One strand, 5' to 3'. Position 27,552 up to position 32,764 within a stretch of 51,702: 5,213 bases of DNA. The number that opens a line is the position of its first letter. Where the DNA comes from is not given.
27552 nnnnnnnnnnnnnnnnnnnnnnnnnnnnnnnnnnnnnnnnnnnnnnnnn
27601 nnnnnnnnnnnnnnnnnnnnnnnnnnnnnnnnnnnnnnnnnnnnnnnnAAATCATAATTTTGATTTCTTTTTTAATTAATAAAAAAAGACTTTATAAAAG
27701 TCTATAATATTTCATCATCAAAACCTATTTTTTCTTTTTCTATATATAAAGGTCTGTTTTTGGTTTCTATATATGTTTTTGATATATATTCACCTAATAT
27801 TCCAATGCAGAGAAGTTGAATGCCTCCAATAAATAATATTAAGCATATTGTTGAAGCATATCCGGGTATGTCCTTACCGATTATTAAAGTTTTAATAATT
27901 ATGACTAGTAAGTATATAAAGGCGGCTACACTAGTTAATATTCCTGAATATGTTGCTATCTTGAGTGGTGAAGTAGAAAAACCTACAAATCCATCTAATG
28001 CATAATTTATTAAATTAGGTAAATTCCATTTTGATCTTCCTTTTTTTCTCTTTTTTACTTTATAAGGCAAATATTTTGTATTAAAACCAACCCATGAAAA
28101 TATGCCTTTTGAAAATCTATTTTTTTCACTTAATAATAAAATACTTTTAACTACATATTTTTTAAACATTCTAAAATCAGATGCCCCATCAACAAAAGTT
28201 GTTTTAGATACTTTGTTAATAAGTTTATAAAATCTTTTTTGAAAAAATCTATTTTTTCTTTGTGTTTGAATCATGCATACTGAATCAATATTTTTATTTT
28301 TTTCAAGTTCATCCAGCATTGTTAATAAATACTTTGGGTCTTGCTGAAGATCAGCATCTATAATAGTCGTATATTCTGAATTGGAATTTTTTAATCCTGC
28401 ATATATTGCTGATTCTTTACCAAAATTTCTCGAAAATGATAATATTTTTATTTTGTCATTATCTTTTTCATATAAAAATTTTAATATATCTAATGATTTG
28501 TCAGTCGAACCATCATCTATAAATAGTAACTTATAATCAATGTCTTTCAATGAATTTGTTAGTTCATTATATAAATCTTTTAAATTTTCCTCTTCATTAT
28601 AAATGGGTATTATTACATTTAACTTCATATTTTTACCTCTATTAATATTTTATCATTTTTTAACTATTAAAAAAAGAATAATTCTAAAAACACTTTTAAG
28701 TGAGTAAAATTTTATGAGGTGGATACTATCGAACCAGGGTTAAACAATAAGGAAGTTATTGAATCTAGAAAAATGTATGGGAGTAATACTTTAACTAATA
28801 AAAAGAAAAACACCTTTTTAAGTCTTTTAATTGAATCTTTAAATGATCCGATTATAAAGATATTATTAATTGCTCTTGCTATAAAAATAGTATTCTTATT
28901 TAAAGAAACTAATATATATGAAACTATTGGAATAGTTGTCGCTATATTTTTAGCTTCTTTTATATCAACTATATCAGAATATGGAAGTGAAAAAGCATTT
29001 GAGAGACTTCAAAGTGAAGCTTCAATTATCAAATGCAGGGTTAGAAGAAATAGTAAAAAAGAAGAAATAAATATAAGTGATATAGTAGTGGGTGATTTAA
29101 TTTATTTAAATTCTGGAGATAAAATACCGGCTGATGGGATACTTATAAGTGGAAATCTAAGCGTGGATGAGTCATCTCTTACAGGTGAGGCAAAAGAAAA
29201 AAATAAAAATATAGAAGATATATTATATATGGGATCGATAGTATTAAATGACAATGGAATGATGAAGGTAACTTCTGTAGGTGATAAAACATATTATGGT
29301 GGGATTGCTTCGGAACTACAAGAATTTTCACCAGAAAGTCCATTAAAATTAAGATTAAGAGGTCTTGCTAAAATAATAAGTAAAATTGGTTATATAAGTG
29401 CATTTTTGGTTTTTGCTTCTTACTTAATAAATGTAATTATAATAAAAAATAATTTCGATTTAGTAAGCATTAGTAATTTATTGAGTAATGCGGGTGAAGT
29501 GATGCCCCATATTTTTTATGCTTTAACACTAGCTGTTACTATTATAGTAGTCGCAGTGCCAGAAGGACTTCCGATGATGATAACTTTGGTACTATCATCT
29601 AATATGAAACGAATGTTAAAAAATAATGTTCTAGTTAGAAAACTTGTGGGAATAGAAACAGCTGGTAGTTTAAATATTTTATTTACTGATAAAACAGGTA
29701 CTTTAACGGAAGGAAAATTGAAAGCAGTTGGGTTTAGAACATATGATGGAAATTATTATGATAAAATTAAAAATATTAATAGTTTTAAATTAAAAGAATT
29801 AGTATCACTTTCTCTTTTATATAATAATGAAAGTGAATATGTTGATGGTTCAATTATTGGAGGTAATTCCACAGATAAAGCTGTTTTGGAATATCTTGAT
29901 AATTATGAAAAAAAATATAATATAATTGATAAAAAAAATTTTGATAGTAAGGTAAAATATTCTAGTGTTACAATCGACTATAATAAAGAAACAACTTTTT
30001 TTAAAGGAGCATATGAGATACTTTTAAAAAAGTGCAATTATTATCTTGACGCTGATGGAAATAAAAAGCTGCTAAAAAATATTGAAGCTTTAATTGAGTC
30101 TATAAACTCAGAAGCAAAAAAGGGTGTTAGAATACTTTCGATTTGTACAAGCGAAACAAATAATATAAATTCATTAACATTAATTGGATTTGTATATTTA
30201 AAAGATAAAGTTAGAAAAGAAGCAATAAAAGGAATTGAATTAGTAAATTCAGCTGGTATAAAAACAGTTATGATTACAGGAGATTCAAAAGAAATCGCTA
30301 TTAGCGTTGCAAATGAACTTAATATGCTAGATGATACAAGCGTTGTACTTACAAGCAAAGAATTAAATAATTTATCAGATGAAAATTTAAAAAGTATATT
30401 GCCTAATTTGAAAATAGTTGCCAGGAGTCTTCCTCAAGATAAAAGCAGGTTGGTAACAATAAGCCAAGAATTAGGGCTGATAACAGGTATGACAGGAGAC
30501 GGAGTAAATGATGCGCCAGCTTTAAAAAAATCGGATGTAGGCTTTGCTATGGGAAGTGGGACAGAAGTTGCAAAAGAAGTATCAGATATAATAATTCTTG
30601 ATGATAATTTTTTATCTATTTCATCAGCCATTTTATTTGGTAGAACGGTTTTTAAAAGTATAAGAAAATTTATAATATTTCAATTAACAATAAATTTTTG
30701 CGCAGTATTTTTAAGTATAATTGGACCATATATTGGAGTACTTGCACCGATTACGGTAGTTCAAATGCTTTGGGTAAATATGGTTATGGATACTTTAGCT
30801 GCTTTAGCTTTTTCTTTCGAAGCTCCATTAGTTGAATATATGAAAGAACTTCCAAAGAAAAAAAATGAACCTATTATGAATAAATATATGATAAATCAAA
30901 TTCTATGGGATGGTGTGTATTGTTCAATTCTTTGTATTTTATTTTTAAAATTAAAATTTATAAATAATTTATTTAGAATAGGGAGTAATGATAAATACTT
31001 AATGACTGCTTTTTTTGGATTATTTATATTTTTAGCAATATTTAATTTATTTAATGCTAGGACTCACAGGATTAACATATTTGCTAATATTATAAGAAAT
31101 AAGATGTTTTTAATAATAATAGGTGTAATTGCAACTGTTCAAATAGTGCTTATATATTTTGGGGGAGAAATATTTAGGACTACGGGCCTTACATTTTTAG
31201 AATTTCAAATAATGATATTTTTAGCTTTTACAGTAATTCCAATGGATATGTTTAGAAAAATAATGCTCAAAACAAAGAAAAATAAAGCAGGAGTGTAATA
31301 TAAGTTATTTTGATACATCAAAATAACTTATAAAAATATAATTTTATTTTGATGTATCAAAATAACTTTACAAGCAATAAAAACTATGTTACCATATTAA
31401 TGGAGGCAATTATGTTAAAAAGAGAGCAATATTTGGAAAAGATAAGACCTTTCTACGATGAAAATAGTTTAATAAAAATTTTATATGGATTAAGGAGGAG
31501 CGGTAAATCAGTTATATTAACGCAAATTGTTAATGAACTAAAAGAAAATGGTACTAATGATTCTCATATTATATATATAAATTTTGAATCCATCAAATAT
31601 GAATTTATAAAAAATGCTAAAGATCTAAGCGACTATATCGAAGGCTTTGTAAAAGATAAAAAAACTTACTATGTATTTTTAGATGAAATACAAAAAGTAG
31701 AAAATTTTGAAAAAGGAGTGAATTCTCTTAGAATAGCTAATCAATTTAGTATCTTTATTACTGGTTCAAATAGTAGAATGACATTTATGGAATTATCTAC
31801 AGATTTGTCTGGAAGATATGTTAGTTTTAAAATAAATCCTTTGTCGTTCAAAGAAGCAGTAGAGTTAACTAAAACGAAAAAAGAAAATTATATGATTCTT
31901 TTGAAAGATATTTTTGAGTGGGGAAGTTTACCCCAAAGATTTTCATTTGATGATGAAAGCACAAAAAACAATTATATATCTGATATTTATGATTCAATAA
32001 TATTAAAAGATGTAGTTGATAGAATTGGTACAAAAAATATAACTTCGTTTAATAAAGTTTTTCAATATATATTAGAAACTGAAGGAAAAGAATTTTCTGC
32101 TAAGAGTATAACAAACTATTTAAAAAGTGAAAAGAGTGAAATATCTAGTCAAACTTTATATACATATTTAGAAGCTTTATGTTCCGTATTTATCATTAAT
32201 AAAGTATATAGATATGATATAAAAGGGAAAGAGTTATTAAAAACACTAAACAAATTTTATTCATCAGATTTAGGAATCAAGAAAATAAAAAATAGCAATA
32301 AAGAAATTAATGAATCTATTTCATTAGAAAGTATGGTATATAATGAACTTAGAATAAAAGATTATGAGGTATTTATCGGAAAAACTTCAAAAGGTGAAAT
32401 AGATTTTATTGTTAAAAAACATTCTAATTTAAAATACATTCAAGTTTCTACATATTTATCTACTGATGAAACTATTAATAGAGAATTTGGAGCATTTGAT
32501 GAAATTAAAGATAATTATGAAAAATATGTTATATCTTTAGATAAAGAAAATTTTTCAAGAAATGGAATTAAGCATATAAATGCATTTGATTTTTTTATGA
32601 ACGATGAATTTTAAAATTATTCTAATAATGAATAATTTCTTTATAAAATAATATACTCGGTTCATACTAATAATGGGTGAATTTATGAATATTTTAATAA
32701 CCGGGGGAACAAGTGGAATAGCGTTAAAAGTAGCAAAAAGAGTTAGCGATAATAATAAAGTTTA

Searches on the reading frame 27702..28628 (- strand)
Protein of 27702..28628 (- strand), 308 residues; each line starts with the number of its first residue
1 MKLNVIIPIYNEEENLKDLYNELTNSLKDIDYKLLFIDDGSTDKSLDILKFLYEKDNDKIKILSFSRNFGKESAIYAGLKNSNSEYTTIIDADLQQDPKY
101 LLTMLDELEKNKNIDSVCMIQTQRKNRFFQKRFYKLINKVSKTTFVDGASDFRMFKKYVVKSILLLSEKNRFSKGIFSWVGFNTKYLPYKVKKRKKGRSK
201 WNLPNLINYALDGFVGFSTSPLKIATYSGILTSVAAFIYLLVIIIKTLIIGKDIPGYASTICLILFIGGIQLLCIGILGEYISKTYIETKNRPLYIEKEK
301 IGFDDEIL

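Call 31: search_protein_families(library=pfam, proteins=[window:27702-28628:-])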
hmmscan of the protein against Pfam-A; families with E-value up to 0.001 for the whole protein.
window:27702-28628:- (308 aa): 2 families
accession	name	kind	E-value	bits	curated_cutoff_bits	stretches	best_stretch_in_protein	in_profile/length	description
PF00535.33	Glycos_transf_2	-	2.5e-28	99.6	23.3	1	5-163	2-167/168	Glycosyl transferase family 2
PF10111.15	Glyco_tranf_2_2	-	5.5e-06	26.5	27.3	1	5-116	2-117/276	Glycosyltransferase like family 2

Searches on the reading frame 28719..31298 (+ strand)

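Call 32: search_protein_families(library=pfam, proteins=[window:28719-31298:+])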
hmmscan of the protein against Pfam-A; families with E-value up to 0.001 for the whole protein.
window:28719-31298:+ (859 aa): 6 families
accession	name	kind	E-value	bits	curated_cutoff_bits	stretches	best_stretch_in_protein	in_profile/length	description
PF00122.25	E1-E2_ATPase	-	1.6e-39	135.7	28.1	1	104-302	5-181/181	E1-E2 ATPase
PF00689.26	Cation_ATPase_C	-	3.2e-34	118.7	27.3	1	676-848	2-174/175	Cation transporting ATPase, C-terminus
PF00702.32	Hydrolase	-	8.8e-12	46.2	26.4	1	321-605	4-190/191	haloacid dehalogenase-like hydrolase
PF00690.31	Cation_ATPase_N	-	3.6e-11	43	20.4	1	4-55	17-68/69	Cation transporter/ATPase, N-terminus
PF13246.12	Cation_ATPase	-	3.3e-07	30.7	21.7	1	379-442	18-91/91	Cation transport ATPase (P-type)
PF08282.18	Hydrolase_3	-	0.00036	20.8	20.9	1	593-636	210-253/255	haloacid dehalogenase-like hydrolase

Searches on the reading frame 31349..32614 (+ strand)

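Call 32: search_protein_families(library=pfam, proteins=[window:31349-32614:+])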
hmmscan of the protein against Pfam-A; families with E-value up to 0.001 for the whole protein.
window:31349-32614:+ (421 aa): 4 families
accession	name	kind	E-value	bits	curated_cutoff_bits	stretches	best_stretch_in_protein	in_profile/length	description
PF13173.12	AAA_14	-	3.5e-30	105.1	27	1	41-170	3-128/129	AAA domain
PF13635.12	DUF4143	-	9.7e-13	48.6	28.1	1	220-366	2-157/160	Domain of unknown function (DUF4143)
PF01637.24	ATPase_2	-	6.6e-06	26.5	33.2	1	24-97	3-78/225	ATPase domain predominantly from Archaea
PF01475.25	FUR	-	0.00024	21.7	23.1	0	228-286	4-62/121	Ferric uptake regulator family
